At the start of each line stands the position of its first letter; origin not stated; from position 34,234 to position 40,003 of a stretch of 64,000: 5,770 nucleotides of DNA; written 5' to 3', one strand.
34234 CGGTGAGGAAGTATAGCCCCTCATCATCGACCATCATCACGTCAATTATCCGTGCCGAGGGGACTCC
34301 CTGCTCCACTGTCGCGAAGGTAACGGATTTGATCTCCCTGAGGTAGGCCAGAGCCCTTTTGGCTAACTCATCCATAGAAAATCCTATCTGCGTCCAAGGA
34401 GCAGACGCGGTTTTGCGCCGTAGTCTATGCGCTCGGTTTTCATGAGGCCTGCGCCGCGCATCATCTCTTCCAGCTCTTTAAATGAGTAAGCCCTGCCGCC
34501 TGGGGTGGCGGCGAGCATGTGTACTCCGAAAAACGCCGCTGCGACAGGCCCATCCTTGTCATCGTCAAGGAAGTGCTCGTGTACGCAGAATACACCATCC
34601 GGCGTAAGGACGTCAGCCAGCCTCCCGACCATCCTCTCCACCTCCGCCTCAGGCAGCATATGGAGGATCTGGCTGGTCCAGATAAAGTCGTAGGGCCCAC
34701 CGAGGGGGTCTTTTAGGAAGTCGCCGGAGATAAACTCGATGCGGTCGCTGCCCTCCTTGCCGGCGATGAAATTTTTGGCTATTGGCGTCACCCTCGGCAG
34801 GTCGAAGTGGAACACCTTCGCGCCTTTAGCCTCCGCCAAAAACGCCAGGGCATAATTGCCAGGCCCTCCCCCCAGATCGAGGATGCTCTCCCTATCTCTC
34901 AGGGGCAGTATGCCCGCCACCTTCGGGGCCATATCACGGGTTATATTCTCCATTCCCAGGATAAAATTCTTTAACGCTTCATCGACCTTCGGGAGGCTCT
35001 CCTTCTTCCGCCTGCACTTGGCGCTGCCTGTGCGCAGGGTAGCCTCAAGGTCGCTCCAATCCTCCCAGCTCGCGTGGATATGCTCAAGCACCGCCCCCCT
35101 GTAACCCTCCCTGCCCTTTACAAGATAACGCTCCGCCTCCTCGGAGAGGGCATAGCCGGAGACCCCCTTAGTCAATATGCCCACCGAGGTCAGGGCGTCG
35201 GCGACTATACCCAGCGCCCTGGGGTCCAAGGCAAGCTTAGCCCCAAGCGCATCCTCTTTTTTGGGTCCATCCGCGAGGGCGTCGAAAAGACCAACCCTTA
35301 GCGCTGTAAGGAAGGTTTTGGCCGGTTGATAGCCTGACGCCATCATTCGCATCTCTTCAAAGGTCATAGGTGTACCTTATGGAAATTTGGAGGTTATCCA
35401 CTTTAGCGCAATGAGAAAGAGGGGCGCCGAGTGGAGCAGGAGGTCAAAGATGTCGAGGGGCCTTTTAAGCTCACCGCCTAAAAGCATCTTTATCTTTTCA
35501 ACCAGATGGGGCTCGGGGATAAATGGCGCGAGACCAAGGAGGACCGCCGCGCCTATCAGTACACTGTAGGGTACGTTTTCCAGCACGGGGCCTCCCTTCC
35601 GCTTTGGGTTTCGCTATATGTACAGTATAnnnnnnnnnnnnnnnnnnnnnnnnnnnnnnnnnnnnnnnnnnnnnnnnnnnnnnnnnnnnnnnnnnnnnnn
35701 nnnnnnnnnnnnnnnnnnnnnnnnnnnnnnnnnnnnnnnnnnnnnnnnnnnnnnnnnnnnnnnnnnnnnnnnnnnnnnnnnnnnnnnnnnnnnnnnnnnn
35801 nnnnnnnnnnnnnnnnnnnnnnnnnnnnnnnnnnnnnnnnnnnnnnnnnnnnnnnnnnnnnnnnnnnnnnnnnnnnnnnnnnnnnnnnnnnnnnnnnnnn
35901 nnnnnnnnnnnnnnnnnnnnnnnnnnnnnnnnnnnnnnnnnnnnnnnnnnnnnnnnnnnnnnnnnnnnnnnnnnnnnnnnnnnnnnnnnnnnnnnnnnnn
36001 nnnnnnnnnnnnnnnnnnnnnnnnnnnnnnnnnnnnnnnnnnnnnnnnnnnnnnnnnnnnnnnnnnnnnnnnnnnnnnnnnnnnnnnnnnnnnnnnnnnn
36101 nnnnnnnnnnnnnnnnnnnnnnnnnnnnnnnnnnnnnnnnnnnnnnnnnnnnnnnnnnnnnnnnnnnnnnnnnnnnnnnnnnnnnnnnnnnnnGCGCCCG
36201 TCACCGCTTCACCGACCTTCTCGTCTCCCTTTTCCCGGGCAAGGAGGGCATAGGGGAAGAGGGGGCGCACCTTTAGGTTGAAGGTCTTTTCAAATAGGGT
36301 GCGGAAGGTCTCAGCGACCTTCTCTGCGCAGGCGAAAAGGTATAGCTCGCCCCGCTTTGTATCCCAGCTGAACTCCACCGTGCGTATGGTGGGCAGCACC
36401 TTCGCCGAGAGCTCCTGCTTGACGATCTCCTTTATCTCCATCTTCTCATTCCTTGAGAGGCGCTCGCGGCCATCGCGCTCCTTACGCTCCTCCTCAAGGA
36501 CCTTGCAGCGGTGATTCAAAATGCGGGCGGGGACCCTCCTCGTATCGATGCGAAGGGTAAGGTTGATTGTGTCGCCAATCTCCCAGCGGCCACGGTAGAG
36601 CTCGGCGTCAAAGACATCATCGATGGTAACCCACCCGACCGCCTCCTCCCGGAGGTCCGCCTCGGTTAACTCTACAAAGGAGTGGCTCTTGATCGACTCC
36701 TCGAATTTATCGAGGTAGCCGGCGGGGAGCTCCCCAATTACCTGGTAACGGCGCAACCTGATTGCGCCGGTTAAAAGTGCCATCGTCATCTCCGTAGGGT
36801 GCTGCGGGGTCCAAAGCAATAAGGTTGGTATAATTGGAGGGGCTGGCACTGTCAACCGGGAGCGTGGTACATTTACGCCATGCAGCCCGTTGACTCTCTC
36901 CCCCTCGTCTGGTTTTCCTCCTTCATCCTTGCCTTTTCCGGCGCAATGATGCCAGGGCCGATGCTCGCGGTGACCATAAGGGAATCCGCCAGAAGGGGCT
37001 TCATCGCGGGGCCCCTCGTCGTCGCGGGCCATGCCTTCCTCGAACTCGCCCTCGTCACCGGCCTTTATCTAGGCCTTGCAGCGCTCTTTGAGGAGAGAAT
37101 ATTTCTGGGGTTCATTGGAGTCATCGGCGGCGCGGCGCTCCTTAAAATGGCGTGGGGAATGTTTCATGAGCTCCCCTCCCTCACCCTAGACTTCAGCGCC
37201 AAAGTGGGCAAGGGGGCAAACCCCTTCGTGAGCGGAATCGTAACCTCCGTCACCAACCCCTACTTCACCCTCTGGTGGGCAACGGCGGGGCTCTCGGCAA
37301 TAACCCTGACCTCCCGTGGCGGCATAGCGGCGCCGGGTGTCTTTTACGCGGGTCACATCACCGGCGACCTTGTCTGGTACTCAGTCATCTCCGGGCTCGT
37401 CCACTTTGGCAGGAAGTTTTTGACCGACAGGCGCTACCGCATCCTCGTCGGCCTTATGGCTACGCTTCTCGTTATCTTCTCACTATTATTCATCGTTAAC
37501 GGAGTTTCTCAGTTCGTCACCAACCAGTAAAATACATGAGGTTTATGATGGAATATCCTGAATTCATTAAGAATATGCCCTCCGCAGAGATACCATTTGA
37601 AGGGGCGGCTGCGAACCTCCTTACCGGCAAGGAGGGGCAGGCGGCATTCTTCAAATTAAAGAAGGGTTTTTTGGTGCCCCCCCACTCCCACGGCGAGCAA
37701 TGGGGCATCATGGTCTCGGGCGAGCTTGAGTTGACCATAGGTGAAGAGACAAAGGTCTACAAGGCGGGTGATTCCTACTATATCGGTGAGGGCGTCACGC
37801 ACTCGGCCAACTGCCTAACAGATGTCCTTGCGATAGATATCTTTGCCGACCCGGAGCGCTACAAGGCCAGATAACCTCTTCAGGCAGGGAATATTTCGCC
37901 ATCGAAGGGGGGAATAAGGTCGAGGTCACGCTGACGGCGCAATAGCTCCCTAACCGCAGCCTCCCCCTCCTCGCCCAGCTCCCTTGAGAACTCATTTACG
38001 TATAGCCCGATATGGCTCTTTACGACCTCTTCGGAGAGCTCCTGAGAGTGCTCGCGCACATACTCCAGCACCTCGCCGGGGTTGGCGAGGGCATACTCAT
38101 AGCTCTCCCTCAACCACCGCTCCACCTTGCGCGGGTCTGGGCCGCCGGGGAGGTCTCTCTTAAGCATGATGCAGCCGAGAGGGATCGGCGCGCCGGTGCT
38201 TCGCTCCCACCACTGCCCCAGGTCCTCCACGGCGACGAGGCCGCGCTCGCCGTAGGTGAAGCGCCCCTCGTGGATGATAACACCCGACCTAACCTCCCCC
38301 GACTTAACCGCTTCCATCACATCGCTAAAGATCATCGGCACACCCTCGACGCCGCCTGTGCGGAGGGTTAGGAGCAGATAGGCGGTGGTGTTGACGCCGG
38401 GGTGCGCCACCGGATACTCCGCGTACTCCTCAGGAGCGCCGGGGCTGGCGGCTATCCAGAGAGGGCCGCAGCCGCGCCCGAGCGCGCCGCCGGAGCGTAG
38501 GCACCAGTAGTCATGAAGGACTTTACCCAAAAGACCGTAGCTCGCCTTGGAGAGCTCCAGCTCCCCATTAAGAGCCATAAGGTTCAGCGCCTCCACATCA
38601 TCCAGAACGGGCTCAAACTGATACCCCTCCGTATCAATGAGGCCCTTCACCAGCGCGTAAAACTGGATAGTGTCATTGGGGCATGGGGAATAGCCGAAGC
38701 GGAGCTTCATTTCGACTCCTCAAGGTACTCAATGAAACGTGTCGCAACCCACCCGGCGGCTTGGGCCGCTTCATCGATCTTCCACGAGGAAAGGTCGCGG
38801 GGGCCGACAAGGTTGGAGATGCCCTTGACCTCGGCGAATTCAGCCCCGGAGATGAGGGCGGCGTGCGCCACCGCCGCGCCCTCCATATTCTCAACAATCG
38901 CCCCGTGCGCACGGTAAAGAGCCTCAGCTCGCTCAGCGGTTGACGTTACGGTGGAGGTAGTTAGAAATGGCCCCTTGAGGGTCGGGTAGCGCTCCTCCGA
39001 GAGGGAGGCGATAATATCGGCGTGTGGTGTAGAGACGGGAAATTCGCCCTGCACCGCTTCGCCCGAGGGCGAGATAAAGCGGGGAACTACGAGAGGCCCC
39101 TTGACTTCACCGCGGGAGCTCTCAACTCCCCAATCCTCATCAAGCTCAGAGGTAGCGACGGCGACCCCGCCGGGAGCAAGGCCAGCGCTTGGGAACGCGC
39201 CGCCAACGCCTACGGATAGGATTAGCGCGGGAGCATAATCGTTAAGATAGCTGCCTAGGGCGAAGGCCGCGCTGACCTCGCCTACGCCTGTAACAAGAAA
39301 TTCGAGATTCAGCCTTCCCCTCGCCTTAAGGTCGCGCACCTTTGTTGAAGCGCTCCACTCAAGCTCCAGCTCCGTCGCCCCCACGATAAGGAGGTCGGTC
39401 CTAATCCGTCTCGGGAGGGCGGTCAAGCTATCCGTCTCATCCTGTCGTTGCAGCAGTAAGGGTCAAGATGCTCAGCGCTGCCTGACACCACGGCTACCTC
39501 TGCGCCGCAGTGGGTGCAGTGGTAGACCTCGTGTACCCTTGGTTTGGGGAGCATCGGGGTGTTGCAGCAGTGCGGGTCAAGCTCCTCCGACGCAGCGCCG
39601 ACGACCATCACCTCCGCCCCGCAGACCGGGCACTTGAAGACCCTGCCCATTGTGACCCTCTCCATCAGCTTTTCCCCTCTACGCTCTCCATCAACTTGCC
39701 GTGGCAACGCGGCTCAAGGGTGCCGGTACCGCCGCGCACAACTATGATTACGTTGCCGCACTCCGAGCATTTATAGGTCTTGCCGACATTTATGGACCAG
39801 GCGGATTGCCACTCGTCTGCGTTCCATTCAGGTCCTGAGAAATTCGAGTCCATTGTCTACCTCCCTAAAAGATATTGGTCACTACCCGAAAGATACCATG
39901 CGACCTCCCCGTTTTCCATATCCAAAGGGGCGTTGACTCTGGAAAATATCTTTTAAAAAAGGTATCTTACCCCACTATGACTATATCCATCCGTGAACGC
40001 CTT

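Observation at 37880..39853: Three desulforedoxin-like Cys4 modules translationally coupled to futalosine-pathway genes mqnB-mqnD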

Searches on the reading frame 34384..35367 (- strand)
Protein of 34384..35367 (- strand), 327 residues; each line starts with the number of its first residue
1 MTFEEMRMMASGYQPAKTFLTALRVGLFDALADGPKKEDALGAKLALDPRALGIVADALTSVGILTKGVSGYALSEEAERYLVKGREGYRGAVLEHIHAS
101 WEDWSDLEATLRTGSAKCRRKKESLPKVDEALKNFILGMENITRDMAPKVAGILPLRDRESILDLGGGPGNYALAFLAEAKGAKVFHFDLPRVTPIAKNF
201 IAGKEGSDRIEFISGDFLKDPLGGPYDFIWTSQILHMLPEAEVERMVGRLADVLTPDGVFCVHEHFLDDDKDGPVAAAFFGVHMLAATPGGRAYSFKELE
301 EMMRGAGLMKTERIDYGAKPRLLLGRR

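Call 33: search_protein_families(library=pfam, proteins=[window:34384-35367:-], max_evalue=0.01)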
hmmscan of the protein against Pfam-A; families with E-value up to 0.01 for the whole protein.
window:34384-35367:- (327 aa): 7 families
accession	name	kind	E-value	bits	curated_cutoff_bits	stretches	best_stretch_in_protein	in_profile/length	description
PF00891.24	Methyltransf_2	-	1.7e-19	70.4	22.3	1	133-307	37-208/210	O-methyltransferase domain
PF13489.12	Methyltransf_23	-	1.1e-11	45.2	27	1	142-308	5-159/164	Methyltransferase domain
PF13649.12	Methyltransf_25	-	1e-09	39.4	27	1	162-258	1-97/97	Methyltransferase domain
PF08100.18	Dimerisation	-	6.6e-08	32.7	25.6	1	10-83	13-92/93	O-methyltransferase dimerisation domain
PF08242.18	Methyltransf_12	-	1.5e-07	32.5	30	1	163-260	1-98/98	Methyltransferase domain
PF08241.18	Methyltransf_11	-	2.1e-06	28.7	21.2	1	163-261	1-94/95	Methyltransferase domain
PF13847.12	Methyltransf_31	-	1.1e-05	25.6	27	1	158-266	3-113/145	Methyltransferase domain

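Call 34: search_protein_families(library=ncbifam, proteins=[window:34384-35367:-], max_evalue=0.001)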
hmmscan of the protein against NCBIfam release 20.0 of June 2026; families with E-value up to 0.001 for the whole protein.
window:34384-35367:- (327 aa): 5 families
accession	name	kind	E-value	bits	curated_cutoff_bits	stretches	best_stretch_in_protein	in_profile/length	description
NF053543.1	FlxJ_fam_MTase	equivalog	1.3e-14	53.9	560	1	157-309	176-333/352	FlxJ family methyltransferase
TIGR02716.1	C20_methyl_CrtF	equivalog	5.1e-07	29.1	276.1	1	21-272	9-262/306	bacteriochlorophyllide d C-20 methyltransferase BchU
NF043040.1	corrin_prot_MT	hypoth_equivalog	5e-05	22.8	180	1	158-266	41-151/216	corrinoid protein-associated methyltransferase CpaM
TIGR02072.1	BioC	equivalog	0.00013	21.9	184.95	1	144-262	17-132/244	malonyl-ACP O-methyltransferase BioC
TIGR04543.1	ketoArg_3Met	equivalog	0.00014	21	425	0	15-80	17-83/336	2-ketoarginine methyltransferase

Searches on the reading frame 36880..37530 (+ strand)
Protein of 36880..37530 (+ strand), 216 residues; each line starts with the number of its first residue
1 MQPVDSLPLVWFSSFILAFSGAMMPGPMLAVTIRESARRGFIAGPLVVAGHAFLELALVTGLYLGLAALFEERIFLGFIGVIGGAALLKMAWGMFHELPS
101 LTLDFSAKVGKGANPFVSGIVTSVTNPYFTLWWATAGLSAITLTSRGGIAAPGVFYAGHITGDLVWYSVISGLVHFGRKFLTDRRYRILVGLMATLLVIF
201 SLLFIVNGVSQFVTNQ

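Call 3: search_protein_families(library=pfam, proteins=[window:36880-37530:+], max_evalue=0.1)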
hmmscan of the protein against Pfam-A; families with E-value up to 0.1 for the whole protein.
window:36880-37530:+ (216 aa): 1 family
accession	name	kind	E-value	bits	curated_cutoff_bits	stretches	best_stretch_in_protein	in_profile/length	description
PF01810.24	LysE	-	2e-29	102.9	25.6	1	20-207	2-192/193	LysE type translocator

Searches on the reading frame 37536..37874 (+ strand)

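Call 3: search_protein_families(library=pfam, proteins=[window:37536-37874:+], max_evalue=0.1)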
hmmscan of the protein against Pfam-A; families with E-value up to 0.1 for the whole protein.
window:37536-37874:+ (112 aa): 5 families
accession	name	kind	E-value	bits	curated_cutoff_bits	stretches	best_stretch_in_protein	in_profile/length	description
PF07883.17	Cupin_2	-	2.2e-11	43.8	27.2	1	38-95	2-60/70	Cupin domain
PF00190.28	Cupin_1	-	0.00036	20.6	22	1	33-94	32-102/151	Cupin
PF01050.24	MannoseP_isomer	-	0.0037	17.9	23.6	1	43-91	39-87/116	Mannose-6-phosphate isomerase C-terminal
PF05899.18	Cupin_3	-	0.004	17.2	23.5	1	59-97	31-66/74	EutQ-like cupin domain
PF12973.13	Cupin_7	-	0.015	15.5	27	1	26-93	22-90/105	ChrR Cupin-like domain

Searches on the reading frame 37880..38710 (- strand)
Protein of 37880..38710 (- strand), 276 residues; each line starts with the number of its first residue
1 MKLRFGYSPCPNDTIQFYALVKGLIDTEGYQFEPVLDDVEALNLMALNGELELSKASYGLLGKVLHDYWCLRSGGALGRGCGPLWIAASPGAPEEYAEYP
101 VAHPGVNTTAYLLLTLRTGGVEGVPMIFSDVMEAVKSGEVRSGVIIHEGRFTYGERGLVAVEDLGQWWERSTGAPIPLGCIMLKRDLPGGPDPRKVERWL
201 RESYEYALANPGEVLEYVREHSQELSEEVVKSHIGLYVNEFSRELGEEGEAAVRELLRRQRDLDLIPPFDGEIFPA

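Call 3: search_protein_families(library=pfam, proteins=[window:37880-38710:-], max_evalue=0.1)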
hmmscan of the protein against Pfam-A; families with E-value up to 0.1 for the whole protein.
window:37880-38710:- (276 aa): 1 family
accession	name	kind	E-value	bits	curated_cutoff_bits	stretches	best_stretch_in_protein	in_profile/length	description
PF02621.19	VitK2_biosynth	-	1.1e-64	218.8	26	1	3-260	1-250/252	Menaquinone biosynthesis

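Call 4: search_protein_families(library=ncbifam, proteins=[window:37880-38710:-], max_evalue=0.1)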
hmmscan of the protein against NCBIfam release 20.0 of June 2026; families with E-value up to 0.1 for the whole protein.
window:37880-38710:- (276 aa): 0 families

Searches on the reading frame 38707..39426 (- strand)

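Call 3: search_protein_families(library=pfam, proteins=[window:38707-39426:-], max_evalue=0.1)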
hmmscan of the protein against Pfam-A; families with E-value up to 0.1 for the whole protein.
window:38707-39426:- (239 aa): 1 family
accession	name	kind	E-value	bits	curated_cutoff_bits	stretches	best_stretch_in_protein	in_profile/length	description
PF01048.26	PNP_UDP_1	-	1.5e-18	67.5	25.1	1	45-233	48-226/233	Phosphorylase superfamily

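Call 4: search_protein_families(library=ncbifam, proteins=[window:38707-39426:-], max_evalue=0.1)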
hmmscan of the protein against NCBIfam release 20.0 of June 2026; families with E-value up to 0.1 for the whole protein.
window:38707-39426:- (239 aa): 9 families
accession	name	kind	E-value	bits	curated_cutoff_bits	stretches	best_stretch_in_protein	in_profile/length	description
TIGR03664.1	fut_nucase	equivalog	1.2e-47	162.5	124.7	1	13-229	2-225/228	futalosine hydrolase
NF006087.0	PRK08236.1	equivalog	1.6e-27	96.6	213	1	35-224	24-207/219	futalosine hydrolase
TIGR03468.1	HpnG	hypoth_equivalog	6.8e-09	35.6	187.1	1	110-207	65-158/212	hopanoid-associated phosphorylase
NF004168.0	PRK05634.1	equivalog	4.9e-08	33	129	2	40-78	22-62/185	nucleosidase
NF004079.0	PRK05584.1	equivalog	8.7e-07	28.7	169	1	44-206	46-199/232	5'-methylthioadenosine/adenosylhomocysteine nucleosidase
TIGR01704.1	MTA_SAH-Nsdase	equivalog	0.003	17.1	73.8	1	43-210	44-202/229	5'-methylthioadenosine/S-adenosylhomocysteine nucleosidase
NF005522.0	PRK07164.1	equivalog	0.015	14.7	161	0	179-224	159-203/218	5'-methylthioadenosine/S-adenosylhomocysteine nucleosidase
NF011286.0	PRK14697.1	equivalog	0.058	12.9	260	0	178-232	168-221/233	bifunctional 5'-methylthioadenosine/S-adenosylhomocysteine nucleosidase/phosphatase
NF005221.0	PRK06714.1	equivalog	0.084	12.4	218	0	41-99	44-101/236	S-adenosylhomocysteine nucleosidase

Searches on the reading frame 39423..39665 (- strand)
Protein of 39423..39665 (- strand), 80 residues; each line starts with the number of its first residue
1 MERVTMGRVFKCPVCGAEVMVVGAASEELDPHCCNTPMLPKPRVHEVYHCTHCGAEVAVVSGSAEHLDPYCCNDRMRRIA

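Call 3: search_protein_families(library=pfam, proteins=[window:39423-39665:-], max_evalue=0.1)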
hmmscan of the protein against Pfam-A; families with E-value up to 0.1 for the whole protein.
window:39423-39665:- (80 aa): 22 families
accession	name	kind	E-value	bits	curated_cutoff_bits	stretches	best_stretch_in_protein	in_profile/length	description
PF06397.17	Desulfoferrod_N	-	1.3e-13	50.8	23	2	42-78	1-35/36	Desulfoferrodoxin, N-terminal domain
PF21344.3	Zn_ribbon_LysW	-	2.1e-05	24.5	27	1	31-62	4-36/46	Alpha-aminoadipate carrier protein LysW-like, globular domain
PF09723.15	Zn_ribbon_8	-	0.0002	21.7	34.4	1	48-78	6-39/41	Zinc ribbon domain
PF07754.17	HVO_2753_ZBP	-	0.00068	19.8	33.2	0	8-21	15-28/46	Small zinc finger protein HVO_2753-like, Zn-binding pocket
PF25164.1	CoiA_N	-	0.00076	19.4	26.3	0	7-20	15-28/50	Competence protein CoiA, N-terminal domain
PF05129.18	Zn_ribbon_Elf1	-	0.0053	17.3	29.8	0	6-21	19-34/79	Transcription elongation factor Elf1 like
PF25206.1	DUF7836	-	0.0068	16.7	26.7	0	42-57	25-40/59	Domain of unknown function (DUF7836)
PF07282.18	Cas12f1-like_TNB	-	0.0069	17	26.3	0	33-56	33-49/60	Cas12f1-like, TNB domain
PF25169.1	DUF7830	-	0.007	16.7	27.5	0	9-27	34-52/72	Domain of unknown function (DUF7830)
PF13240.11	Zn_Ribbon_1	-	0.0082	16.3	25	0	49-57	1-9/23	zinc-ribbon domain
PF14952.11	zf-tcix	-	0.0085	16.1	31.2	0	2-18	3-19/42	Putative treble-clef, zinc-finger, Zn-binding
PF03884.20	YacG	-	0.02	15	25.5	0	11-35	2-24/52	DNA gyrase inhibitor YacG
PF19750.4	DUF6237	-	0.023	15.2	25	0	47-67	17-36/90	Family of unknown function (DUF6237)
PF18439.7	zf_UBZ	-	0.024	14.7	25.6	0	48-68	3-22/32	Ubiquitin-Binding Zinc Finger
PF22289.1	DmmA-like_C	-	0.027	14.9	27.4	0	7-22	16-31/44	Dimethylamine monooxygenase subunit DmmA-like, C-terminal domain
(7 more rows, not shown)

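Call 4: search_protein_families(library=ncbifam, proteins=[window:39423-39665:-], max_evalue=0.1)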
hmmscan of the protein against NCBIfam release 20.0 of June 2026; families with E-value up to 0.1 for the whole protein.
window:39423-39665:- (80 aa): 19 families
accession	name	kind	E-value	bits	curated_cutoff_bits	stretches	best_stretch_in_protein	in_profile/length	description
TIGR00320.1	dfx_rbo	equivalog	7.6e-09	35.8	146.9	2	43-78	3-36/125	desulfoferrodoxin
TIGR00319.1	desulf_FeS4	domain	6.8e-08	32.1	36.05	2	7-38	5-34/34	desulfoferrodoxin FeS4 iron-binding domain-containing protein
TIGR01206.1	lysW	equivalog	1.4e-07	31.3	53.2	2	31-61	6-36/54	lysine biosynthesis protein LysW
NF011482.0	PRK14892.1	equivalog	4.4e-05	23.3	109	1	4-34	16-46/101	putative transcription elongation factor Elf1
NF001607.0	PRK00398.1-4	equivalog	8.7e-05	22.2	89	2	44-72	6-35/53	DNA-directed RNA polymerase subunit P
NF001605.0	PRK00398.1-2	equivalog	0.00074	19.3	63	1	48-71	2-24/43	DNA-directed RNA polymerase subunit P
TIGR02605.1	CxxC_CxxC_SSSS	subfamily_domain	0.00088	19.3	31.3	0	48-72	6-29/52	FmdB family zinc ribbon protein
NF045720.1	rubredox_RCKP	subfamily_domain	0.0016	18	45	0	9-18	3-12/34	RCKP-type rubredoxin-like domain-containing protein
NF041070.1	carrier_LysW_Arch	domain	0.0038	17.2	75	0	46-65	22-41/57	alpha-aminoadipate/glutamate carrier protein LysW/ArgW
NF001638.0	PRK00418.1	equivalog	0.0041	16.9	83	0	10-35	8-31/65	DNA gyrase inhibitor YacG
NF041795.1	Brz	equivalog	0.0067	16.8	100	0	10-20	6-16/60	transcriptional regulator Brz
NF041909.1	HVO_2753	equivalog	0.0098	15.8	80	0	9-20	26-37/59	HVO_2753 family zinc finger protein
NF011481.0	PRK14890.1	equivalog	0.012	15.7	61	0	7-20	25-38/61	putative Zn-ribbon RNA-binding protein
NF047912.1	ECs_2282_CxxC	subfamily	0.02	14.8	37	0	10-29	3-22/60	ECs_2282 family putative zinc-binding protein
TIGR01384.1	TFS_arch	equivalog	0.033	14.9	64.75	0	34-59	6-28/101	transcription factor S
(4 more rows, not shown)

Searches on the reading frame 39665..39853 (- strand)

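Call 3: search_protein_families(library=pfam, proteins=[window:39665-39853:-], max_evalue=0.1)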
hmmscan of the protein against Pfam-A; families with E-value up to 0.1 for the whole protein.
window:39665-39853:- (62 aa): 2 families
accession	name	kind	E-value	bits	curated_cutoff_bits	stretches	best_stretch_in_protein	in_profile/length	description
PF06397.17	Desulfoferrod_N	-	2.3e-06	27.6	23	1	23-46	3-26/36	Desulfoferrodoxin, N-terminal domain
PF09723.15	Zn_ribbon_8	-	0.092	13.2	34.4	0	27-51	6-33/41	Zinc ribbon domain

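Call 4: search_protein_families(library=ncbifam, proteins=[window:39665-39853:-], max_evalue=0.1)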
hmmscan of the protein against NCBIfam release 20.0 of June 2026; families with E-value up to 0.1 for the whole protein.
window:39665-39853:- (62 aa): 3 families
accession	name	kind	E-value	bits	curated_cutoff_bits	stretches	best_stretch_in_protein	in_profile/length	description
TIGR00319.1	desulf_FeS4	domain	3.7e-06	26.5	36.05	1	22-46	3-27/34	desulfoferrodoxin FeS4 iron-binding domain-containing protein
TIGR00320.1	dfx_rbo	equivalog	0.00025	21.2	146.9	1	24-58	5-37/125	desulfoferrodoxin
NF001605.0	PRK00398.1-2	equivalog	0.014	15.3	63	1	27-51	2-25/43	DNA-directed RNA polymerase subunit P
